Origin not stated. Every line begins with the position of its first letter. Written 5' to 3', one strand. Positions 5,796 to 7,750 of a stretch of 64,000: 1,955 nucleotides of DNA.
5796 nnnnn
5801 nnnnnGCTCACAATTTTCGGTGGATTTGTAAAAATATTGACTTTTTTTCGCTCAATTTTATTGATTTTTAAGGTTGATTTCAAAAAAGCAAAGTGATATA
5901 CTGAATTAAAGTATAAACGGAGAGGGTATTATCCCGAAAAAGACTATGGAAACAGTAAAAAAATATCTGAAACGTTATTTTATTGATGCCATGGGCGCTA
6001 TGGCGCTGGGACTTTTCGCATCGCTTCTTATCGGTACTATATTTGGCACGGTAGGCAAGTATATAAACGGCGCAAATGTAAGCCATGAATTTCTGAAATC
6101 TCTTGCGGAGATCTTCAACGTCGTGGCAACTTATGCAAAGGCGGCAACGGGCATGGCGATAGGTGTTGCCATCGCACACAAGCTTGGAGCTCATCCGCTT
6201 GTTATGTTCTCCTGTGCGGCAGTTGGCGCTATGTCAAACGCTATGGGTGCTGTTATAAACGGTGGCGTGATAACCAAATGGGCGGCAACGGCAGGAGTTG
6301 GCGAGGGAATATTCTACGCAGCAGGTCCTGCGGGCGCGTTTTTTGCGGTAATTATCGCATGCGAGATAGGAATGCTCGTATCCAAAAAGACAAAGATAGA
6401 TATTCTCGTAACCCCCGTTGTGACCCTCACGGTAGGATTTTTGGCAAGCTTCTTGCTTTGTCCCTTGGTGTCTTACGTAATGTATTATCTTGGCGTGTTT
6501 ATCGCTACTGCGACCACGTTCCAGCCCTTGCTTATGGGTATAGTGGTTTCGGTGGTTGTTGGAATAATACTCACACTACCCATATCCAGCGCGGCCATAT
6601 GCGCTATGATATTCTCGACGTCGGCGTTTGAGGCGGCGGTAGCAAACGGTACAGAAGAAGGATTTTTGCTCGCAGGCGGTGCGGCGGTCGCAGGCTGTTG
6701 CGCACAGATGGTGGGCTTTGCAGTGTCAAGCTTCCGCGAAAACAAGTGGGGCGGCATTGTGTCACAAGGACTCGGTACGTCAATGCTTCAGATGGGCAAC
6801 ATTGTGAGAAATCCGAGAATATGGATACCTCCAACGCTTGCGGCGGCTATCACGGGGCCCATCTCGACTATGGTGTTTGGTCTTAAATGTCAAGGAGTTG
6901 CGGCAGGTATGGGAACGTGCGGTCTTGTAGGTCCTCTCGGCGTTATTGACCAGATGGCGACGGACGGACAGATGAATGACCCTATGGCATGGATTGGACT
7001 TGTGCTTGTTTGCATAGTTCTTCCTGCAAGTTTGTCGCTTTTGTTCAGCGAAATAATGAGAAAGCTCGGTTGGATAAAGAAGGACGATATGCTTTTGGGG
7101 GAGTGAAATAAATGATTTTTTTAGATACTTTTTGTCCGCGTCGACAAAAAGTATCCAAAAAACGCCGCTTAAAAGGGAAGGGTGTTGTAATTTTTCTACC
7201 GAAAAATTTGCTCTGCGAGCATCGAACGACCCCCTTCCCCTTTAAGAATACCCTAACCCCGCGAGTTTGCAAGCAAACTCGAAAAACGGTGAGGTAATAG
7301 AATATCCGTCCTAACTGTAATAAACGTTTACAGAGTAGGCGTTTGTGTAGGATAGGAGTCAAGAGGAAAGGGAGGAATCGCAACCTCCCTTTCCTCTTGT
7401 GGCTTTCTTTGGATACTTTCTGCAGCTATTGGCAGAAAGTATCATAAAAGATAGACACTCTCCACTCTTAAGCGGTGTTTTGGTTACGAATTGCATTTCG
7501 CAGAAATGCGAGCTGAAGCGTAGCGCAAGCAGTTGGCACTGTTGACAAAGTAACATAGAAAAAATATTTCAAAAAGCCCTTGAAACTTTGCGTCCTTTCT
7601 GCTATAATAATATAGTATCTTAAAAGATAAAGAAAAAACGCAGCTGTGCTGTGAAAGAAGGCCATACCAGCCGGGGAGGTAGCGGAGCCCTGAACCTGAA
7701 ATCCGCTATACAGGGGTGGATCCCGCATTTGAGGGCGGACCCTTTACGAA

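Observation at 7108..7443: Five-hairpin intergenic element of about 0.3 kb (copy A) whose stems co-vary with a second copy 42 kb away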

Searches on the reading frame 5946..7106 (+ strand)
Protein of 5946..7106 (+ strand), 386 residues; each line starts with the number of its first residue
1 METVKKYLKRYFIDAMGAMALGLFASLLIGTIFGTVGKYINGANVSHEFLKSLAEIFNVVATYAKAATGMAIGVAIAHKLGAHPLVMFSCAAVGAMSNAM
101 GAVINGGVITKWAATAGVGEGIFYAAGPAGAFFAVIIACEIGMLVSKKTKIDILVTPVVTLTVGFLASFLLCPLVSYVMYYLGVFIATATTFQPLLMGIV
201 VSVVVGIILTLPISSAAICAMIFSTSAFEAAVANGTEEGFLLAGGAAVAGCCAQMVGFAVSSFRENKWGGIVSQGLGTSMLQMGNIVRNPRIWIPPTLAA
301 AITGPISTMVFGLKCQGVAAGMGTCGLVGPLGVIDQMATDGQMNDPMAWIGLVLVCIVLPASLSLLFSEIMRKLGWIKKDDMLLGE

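Call 19: find_encoding_contigs(protein=window:5946-7106:+, flank=4000, max_places=10)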
Protein window:5946-7106:+ (386 aa): no gene with exactly this product is on record in the collection.

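Call 51: search_protein_families(library=pfam, proteins=[window:5946-7106:+], max_evalue=0.00001)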
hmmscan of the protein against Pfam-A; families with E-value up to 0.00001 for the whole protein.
window:5946-7106:+ (386 aa): 1 family
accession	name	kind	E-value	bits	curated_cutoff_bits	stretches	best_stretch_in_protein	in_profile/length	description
PF13303.11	PTS_EIIC_2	-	9.9e-84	281.6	28.9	1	14-383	2-326/327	Phosphotransferase system, EIIC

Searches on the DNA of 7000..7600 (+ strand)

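Call 9: search_rna_families(source=window, start=7000, end=7600, threshold=evalue, max_evalue=10)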
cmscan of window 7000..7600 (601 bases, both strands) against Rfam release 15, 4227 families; matches with E-value up to 10: 25.
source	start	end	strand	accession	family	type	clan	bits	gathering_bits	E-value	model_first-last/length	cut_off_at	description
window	7168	7246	+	RF03799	mir-3202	Gene; miRNA;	-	24.1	90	0.016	1-79/79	no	mir-3202 microRNA precursor family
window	7348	7413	+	RF00908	MIR529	Gene; miRNA;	-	23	75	0.0083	1-131/131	no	MIR529 microRNA precursor family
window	7107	7181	-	RF01859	Phe_leader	Cis-reg; leader;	-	22.1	55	0.31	1-125/125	no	Phenylalanine leader peptide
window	7117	7161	-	RF04248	MIR7486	Gene; miRNA;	-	21.3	67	0.41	1-87/87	no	MIR7486 microRNA precursor family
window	7167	7245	-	RF03456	mir-724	Gene; miRNA;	-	21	83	0.14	1-60/60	no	mir-724 microRNA precursor family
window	7108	7173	-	RF03583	MIR781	Gene; miRNA;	-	20.9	88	0.29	1-94/94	no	MIR781 microRNA precursor family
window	7109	7174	+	RF03583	MIR781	Gene; miRNA;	-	20.6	88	0.37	1-94/94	no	MIR781 microRNA precursor family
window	7360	7399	-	RF03831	mir-627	Gene; miRNA;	-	19.8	86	0.15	24-65/87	no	mir-627 microRNA precursor family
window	7118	7162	+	RF04248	MIR7486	Gene; miRNA;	-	19.5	67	1.1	1-87/87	no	MIR7486 microRNA precursor family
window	7357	7403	+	RF03778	mir-483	Gene; miRNA;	-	19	60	0.77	1-75/75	no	mir-483 microRNA precursor family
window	7339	7481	+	RF04180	BTnc231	Gene; sRNA;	-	18.7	80.4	0.22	1-154/154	no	Bacteroides sRNA BTnc231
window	7397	7475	-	RF00185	Flavi_CRE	Cis-reg;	-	18.6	42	1.2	1-96/96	no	Flavivirus 3' UTR cis-acting replication element (CRE)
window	7108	7172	+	RF04205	MIR2606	Gene; miRNA;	-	18.2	139.7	6.5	1-165/165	no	MIR2606 microRNA precursor family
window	7117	7160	-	RF04072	mir-7386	Gene; miRNA;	-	17.7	44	1.4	1-59/59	no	mir-7386 microRNA precursor family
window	7356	7402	-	RF03778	mir-483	Gene; miRNA;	-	17.4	60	1.8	1-75/75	no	mir-483 microRNA precursor family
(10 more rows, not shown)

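Call 27: search_dna_similar(query=window:7108-7560:+, collection=plasmids, mode=distant, max_evalue=0.001)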
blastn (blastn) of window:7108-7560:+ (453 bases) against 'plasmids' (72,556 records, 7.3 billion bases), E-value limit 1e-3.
No match.

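Call 28: search_dna_similar(query=window:7108-7560:+, collection=phages, mode=distant, max_evalue=0.001)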
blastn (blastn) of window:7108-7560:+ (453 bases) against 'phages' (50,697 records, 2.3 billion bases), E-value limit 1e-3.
Records with a match: 2; places in all: 2; records where one place covers at least 80% of the query: 0.
Best place of each record, by identity: 90-95% 1; 80-90% 1.
By first word of the organism name: Bacteriophage 2.
By host as written in the record: - 2.
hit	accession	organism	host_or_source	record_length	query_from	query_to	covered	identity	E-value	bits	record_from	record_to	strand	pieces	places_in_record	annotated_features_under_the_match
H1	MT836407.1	Bacteriophage sp.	human fecal samples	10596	18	61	10%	88.6%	6e-6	58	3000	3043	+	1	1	record has no annotation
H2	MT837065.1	Bacteriophage sp.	human fecal samples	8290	292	333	9%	90.5%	2e-6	59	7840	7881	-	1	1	record has no annotation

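Call 29: get_annotated_region(hit=H1, flank=3000)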
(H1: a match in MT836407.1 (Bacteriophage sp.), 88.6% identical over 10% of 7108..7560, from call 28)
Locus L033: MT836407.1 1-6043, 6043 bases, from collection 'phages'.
description: UNVERIFIED: Bacteriophage sp. clone scaffold_2112 genomic sequence.
organism: Bacteriophage sp. (NCBI taxid 38018)
taxonomy: Viruses
host: -; source: human fecal samples; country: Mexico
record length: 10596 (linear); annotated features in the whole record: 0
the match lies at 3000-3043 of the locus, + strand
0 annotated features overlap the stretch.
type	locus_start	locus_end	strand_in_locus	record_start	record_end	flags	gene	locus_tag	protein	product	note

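Call 30: get_annotated_region(hit=H2, flank=3000)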
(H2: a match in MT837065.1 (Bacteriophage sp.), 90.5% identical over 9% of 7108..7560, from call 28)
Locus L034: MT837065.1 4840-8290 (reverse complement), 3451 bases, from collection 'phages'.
description: UNVERIFIED: Bacteriophage sp. clone scaffold_3798 genomic sequence.
organism: Bacteriophage sp. (NCBI taxid 38018)
taxonomy: Viruses
host: -; source: human fecal samples; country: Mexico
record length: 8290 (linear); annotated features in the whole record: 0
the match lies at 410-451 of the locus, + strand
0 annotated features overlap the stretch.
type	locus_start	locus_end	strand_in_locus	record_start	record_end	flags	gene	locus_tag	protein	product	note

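Call 103: build_rna_model(alignment_id=A3, structure=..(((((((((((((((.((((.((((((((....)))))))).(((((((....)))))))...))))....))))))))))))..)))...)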
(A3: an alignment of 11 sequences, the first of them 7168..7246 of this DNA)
Model R1 built from alignment A3 (11 sequences, 93 columns); structure: as given.
model positions 79; base pairs 31; branch points 1; effective number of sequences 1.54; information 0.716 bits per position. Calibrated on 0.2 Mb of random sequence (short: E-values are rough).
structure used (alignment columns):
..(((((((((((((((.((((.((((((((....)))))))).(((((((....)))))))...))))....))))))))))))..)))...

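Call 104: search_with_rna_model(model_id=R1, sources=[window, L003, L004, L005, L031, L032, L033, L034, L035, L036, L037, L038, L039, L040, L042, L043, L044, L045, L046, L047, L048, L049], max_evalue=1)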
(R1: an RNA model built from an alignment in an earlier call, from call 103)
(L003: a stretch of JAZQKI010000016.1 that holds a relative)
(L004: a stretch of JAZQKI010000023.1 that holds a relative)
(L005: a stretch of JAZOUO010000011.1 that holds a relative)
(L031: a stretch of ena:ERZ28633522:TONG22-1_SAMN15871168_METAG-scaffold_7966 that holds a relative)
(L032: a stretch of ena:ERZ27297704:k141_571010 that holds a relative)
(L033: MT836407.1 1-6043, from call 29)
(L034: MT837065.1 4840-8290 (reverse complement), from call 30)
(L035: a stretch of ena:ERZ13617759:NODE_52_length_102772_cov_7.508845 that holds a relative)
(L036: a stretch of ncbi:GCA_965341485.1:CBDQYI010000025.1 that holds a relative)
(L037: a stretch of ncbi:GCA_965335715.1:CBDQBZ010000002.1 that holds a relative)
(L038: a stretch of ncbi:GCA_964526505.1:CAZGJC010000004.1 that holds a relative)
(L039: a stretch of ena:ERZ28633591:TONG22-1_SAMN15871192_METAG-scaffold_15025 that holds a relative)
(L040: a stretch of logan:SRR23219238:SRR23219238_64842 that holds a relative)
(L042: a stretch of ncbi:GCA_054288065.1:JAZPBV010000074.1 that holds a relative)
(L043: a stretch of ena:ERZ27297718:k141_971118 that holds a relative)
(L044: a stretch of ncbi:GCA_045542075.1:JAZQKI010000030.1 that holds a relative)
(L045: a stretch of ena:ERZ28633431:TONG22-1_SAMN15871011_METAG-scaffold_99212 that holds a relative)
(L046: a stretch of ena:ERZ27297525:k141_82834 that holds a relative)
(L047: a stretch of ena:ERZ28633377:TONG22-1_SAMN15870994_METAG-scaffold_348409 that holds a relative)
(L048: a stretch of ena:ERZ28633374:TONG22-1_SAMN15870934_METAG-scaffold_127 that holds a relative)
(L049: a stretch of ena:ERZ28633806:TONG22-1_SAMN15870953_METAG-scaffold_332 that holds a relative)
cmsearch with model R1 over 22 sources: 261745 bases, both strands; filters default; matches with E-value up to 1: 31.
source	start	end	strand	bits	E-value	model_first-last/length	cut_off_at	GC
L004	7192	7270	-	101.4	5.6e-22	1-79/79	no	0.43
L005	7293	7371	-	100.5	9.3e-22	1-79/79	no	0.43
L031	533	611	+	98.3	3.2e-21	1-79/79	no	0.46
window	7168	7246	+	96.5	8.9e-21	1-79/79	no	0.44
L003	7481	7561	+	94.8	2.3e-20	1-79/79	no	0.4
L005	1375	1460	+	89.8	4e-19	1-79/79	no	0.44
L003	7668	7753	-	89.7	4.2e-19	1-79/79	no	0.48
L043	6096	6176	-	88.9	6.8e-19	1-79/79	no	0.48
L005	1564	1642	-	88.3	9.3e-19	1-79/79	no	0.47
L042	1428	1508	-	87.4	1.6e-18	1-79/79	no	0.46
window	49204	49283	+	84.1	1e-17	1-79/79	no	0.45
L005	1375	1460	-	38.1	2.2e-06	1-79/79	no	0.44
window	7168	7246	-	35.8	8.4e-06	1-79/79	no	0.44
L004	7192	7270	+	29.3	0.00033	1-79/79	no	0.43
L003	7481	7561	-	28.9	0.00043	1-79/79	no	0.4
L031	533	611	-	28.1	0.00068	1-79/79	no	0.46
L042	1428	1508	+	28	0.00071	1-79/79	no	0.46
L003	7668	7753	+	27.9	0.00074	1-79/79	no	0.48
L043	6096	6176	+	27.1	0.0012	1-79/79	no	0.48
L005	7293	7371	+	26.1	0.0021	1-79/79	no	0.43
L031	725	762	-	25.8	0.0025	1-79/79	no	0.5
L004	6999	7088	+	23.5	0.0093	1-79/79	no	0.44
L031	724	763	+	22.9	0.013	1-79/79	no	0.47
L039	3006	3043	-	22.8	0.014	1-79/79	no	0.5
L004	6999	7088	-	21.1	0.035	1-79/79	no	0.44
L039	3158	3247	+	20.1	0.063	1-79/79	no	0.48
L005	1564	1642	+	20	0.068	1-79/79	no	0.47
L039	3158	3247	-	16.3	0.55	1-79/79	no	0.48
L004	6907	6942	+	16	0.66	1-79/79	no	0.39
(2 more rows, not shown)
